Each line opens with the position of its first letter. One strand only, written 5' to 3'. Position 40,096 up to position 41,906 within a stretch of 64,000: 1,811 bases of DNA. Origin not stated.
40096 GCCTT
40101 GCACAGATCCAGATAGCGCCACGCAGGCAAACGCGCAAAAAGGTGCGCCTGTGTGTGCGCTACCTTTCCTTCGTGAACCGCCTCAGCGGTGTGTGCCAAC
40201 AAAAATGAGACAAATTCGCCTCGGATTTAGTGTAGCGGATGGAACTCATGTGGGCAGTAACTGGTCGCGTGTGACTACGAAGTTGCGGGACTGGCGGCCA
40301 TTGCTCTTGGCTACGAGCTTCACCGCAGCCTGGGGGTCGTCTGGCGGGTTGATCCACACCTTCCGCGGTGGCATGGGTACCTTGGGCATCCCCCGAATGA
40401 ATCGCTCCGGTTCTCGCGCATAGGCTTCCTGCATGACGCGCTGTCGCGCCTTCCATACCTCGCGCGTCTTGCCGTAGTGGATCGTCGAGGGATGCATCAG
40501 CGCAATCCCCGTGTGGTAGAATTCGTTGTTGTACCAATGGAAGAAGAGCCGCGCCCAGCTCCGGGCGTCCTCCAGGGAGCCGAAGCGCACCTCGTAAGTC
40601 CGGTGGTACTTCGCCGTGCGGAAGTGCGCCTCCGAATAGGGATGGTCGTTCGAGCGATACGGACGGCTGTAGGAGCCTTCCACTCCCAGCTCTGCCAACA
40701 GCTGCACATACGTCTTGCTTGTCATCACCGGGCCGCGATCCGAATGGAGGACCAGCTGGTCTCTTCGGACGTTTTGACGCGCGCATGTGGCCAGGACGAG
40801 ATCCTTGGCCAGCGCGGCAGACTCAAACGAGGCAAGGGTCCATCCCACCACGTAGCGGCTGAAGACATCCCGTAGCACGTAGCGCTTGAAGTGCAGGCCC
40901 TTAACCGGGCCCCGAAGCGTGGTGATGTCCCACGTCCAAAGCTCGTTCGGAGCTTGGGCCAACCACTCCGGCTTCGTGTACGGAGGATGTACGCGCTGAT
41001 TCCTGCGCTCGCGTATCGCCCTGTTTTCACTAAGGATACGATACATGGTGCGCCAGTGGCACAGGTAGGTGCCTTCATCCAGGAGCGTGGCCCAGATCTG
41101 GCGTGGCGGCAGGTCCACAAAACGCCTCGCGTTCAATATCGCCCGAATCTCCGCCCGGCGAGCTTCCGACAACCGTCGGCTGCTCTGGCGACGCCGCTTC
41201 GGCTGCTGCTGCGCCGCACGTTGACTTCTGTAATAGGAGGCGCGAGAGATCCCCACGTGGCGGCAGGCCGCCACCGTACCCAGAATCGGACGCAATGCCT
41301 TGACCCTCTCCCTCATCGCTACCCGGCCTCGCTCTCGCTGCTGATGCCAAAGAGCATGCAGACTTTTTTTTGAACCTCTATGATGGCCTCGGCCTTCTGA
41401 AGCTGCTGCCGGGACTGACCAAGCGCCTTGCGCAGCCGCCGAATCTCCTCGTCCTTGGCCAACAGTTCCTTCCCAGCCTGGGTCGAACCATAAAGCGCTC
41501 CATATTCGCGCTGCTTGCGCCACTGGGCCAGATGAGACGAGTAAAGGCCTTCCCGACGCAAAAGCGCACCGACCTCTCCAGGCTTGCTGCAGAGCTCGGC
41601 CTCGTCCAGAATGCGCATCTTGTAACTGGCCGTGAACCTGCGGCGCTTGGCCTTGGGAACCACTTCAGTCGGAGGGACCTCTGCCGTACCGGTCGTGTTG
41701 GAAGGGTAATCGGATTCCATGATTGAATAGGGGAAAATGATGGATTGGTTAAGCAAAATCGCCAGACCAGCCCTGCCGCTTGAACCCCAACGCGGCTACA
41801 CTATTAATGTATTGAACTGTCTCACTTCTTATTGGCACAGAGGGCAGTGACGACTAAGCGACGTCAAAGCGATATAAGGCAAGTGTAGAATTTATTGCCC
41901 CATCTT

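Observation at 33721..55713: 22-kb tandem triplication encoding three intact, near-identical ~1,830-aa T9SS-sorted proteins of unrecognised family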

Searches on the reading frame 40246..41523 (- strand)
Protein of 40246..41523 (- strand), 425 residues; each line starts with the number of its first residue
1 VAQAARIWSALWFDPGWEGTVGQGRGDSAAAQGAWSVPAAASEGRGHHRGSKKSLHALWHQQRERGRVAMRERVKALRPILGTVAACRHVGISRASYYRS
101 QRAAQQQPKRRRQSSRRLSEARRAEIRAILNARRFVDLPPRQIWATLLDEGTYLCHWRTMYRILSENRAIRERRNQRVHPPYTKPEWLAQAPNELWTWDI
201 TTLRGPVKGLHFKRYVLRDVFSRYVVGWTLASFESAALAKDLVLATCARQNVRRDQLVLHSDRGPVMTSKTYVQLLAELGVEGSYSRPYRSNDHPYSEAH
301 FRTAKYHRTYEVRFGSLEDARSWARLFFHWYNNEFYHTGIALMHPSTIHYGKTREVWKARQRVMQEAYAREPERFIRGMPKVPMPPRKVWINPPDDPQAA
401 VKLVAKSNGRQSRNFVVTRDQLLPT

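Call 7: search_protein_families(library=pfam, proteins=[window:40246-41523:-], max_evalue=0.1)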
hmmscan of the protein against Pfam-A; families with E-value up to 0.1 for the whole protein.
window:40246-41523:- (425 aa): 3 families
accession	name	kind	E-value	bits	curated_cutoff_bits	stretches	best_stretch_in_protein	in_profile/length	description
PF00665.32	rve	-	9.5e-19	68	32.6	1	190-291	2-102/102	Integrase core domain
PF13683.12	rve_3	-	1.8e-06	28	26.5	1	280-341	2-63/67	Integrase core domain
PF13565.12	HTH_32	-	0.00027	21.9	33.7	1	98-164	9-73/73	Homeodomain-like domain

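Call 8: search_protein_families(library=ncbifam, proteins=[window:40246-41523:-], max_evalue=0.1)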
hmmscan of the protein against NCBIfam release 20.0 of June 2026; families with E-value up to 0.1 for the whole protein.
window:40246-41523:- (425 aa): 3 families
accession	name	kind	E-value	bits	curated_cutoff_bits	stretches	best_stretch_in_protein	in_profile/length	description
NF033516.0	transpos_IS3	equivalog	7.7e-48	163.6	160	1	70-347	91-367/369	IS3 family transposase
NF033577.2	transpos_IS481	equivalog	1.7e-24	86.8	224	1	84-346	17-281/284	IS481 family transposase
TIGR00497.1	hsdM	equivalog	0.032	13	242.75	1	198-226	10-39/515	type I restriction-modification system subunit M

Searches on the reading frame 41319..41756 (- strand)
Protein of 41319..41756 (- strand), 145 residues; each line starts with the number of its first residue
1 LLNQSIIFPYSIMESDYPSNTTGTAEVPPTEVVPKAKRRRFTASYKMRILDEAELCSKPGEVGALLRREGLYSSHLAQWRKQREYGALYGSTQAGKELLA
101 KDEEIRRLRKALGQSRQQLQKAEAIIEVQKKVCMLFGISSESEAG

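Call 61: search_protein_families(library=pfam, proteins=[window:41319-41756:-], max_evalue=0.001)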
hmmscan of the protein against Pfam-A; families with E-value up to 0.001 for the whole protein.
window:41319-41756:- (145 aa): 1 family
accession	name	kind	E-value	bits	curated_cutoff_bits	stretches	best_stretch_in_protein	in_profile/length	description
PF01527.26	HTH_Tnp_1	-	9.7e-09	35.8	24.1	1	36-112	2-74/75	Transposase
